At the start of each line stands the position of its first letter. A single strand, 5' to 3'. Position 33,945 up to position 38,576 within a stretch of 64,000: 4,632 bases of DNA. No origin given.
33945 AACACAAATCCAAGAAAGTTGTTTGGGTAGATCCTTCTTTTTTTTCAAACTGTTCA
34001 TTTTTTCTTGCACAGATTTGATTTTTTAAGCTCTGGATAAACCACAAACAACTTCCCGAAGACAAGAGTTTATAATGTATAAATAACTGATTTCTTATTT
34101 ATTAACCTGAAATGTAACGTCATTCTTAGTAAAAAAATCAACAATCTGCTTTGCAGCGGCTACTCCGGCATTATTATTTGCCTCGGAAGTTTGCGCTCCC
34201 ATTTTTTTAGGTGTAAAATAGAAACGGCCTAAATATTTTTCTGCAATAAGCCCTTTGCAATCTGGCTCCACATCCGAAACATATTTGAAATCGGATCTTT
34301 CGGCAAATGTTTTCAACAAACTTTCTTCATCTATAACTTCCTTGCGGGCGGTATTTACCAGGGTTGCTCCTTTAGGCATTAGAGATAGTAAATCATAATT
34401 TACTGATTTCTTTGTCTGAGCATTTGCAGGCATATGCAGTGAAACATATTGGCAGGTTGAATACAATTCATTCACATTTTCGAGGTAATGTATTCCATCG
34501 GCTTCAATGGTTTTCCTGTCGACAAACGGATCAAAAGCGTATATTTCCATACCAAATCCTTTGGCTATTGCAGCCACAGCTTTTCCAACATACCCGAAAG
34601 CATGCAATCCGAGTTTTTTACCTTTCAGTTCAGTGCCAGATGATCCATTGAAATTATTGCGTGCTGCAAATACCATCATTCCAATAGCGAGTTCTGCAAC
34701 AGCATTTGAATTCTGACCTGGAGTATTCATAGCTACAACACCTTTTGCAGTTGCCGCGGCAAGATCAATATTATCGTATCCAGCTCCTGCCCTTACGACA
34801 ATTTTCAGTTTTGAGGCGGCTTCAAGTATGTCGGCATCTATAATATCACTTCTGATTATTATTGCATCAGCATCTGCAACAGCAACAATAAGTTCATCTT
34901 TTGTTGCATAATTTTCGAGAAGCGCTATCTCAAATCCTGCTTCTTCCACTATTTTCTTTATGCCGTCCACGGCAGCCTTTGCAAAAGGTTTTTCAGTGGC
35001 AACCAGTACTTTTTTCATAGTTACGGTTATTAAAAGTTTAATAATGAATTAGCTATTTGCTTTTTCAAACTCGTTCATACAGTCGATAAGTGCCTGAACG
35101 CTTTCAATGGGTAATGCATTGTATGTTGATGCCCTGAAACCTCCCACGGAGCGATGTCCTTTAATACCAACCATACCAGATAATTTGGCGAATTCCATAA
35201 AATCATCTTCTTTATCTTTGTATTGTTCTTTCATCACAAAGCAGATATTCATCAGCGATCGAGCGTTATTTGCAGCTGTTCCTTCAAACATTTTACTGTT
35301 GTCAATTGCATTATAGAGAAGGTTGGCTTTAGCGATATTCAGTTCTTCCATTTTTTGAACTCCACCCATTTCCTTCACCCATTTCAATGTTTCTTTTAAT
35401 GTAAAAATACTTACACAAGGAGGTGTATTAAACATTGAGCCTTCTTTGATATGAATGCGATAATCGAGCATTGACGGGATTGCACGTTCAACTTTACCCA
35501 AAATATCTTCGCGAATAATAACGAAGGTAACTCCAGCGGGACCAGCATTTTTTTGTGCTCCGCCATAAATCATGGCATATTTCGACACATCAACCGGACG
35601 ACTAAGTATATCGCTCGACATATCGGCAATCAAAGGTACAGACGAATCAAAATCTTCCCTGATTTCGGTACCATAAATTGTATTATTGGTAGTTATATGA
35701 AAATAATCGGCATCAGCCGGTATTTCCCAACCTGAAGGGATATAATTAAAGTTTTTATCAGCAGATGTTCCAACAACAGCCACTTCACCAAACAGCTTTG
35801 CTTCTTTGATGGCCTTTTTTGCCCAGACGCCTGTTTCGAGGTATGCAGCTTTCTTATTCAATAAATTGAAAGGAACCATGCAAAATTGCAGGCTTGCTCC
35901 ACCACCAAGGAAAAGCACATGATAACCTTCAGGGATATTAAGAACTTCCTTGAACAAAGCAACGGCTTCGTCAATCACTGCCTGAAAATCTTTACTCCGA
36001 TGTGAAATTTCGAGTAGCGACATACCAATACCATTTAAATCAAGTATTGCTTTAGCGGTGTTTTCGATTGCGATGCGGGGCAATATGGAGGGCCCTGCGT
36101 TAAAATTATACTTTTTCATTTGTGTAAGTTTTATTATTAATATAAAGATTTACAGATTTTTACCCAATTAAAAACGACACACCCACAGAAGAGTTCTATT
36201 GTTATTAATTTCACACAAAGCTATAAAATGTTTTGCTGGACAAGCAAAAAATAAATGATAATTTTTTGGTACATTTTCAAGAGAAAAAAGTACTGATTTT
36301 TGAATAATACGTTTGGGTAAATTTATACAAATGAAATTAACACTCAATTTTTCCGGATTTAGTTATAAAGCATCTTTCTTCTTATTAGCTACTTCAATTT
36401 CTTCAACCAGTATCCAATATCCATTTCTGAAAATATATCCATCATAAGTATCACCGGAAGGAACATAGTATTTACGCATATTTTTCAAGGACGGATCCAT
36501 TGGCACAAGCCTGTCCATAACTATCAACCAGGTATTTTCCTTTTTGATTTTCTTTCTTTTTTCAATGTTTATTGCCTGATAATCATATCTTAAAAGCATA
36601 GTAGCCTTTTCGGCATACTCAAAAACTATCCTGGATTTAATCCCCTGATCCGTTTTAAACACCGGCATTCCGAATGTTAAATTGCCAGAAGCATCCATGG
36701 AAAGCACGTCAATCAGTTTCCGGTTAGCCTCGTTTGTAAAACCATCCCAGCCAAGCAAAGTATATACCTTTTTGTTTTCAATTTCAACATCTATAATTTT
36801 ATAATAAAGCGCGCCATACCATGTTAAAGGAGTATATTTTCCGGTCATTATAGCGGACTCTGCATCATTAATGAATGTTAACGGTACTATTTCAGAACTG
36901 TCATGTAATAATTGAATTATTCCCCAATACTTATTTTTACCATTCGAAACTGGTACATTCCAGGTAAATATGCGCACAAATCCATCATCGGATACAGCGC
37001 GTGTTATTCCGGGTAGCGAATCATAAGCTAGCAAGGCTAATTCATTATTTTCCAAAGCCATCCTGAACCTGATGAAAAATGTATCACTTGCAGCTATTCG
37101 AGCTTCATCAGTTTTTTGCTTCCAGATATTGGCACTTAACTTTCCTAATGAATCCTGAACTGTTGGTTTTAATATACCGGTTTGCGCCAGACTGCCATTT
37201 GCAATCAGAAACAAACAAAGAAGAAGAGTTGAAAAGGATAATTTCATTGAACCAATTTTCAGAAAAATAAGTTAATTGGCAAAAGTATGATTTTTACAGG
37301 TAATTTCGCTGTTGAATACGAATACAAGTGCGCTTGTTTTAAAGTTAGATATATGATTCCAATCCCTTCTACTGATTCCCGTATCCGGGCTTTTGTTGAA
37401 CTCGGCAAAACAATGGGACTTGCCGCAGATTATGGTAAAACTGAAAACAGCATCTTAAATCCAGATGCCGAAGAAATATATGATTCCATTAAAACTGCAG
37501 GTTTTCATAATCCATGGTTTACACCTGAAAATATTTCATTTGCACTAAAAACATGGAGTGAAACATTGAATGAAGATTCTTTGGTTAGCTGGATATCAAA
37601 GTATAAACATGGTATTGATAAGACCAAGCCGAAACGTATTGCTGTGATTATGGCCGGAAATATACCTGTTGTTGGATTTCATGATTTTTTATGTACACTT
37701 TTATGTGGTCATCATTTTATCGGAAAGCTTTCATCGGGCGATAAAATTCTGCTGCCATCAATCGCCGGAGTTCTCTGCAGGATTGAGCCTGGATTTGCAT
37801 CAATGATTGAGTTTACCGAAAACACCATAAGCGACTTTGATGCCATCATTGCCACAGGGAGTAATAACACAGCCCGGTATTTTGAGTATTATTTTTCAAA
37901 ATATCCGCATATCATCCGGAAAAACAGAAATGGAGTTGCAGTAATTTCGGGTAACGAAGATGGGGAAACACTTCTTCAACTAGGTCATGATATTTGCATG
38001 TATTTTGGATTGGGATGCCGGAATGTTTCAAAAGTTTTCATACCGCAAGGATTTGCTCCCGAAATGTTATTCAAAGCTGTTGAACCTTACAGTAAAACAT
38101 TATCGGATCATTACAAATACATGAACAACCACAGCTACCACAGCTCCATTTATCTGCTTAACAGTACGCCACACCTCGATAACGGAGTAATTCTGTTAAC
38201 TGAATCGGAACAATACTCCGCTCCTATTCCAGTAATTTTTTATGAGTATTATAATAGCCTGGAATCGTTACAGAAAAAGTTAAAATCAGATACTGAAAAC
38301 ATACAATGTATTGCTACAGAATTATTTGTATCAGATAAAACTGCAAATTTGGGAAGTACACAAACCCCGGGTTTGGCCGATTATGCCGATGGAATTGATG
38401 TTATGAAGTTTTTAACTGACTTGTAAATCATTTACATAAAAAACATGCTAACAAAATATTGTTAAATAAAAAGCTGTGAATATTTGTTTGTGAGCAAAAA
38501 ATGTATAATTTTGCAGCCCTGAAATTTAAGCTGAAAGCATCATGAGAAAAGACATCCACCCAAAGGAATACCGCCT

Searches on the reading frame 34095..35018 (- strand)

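Call 6: search_protein_families(library=pfam, proteins=[window:34095-35018:-], max_evalue=0.001)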
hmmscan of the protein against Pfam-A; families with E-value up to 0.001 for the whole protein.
window:34095-35018:- (307 aa): 2 families
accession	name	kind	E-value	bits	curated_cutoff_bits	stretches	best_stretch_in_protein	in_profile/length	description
PF02826.25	2-Hacid_dh_C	-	1.1e-32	113.3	25.1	1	124-250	27-153/178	D-isomer specific 2-hydroxyacid dehydrogenase, NAD binding domain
PF00389.36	2-Hacid_dh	-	4.1e-31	107.9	24.6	1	22-306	13-134/134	D-isomer specific 2-hydroxyacid dehydrogenase, catalytic domain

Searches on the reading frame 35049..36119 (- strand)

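Call 6: search_protein_families(library=pfam, proteins=[window:35049-36119:-], max_evalue=0.001)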
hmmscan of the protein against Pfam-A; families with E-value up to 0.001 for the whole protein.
window:35049-36119:- (356 aa): 1 family
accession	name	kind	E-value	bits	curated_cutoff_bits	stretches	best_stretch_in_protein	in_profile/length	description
PF00266.25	Aminotran_5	-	1.1e-33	117.1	21.5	1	4-344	2-371/371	Aminotransferase class-V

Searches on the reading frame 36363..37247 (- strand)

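Call 6: search_protein_families(library=pfam, proteins=[window:36363-37247:-], max_evalue=0.001)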
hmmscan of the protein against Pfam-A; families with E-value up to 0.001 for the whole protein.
window:36363-37247:- (294 aa): 0 families

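Call 26: search_protein_families(library=pfam, proteins=[window:36363-37247:-], max_evalue=10)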
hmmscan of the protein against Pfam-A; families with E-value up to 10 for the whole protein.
window:36363-37247:- (294 aa): 2 families
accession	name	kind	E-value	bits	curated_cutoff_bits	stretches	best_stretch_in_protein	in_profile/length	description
PF19234.4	DUF5887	-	0.03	14.8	32.7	1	149-236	11-96/136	Family of unknown function (DUF5887)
PF09697.16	Porph_ging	-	0.13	13.3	25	1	94-110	59-75/81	Protein of unknown function (Porph_ging)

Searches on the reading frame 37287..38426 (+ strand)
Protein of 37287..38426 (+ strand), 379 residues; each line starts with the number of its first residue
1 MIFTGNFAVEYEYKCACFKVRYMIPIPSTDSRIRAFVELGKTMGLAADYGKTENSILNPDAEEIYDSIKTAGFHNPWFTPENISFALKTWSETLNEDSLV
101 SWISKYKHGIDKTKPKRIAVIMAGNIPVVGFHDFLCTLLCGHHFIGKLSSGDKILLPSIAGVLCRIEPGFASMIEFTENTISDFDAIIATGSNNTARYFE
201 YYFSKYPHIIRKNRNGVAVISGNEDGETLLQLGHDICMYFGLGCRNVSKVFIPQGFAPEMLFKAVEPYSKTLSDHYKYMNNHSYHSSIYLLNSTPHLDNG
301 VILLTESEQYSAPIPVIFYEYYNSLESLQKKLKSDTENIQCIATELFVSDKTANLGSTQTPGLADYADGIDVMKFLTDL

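Call 6: search_protein_families(library=pfam, proteins=[window:37287-38426:+], max_evalue=0.001)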
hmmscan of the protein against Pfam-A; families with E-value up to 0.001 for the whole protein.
window:37287-38426:+ (379 aa): 1 family
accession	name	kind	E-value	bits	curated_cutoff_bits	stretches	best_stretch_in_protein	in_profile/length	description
PF05893.19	LuxC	-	1.4e-06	28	21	1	95-252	69-240/401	Acyl-CoA reductase (LuxC)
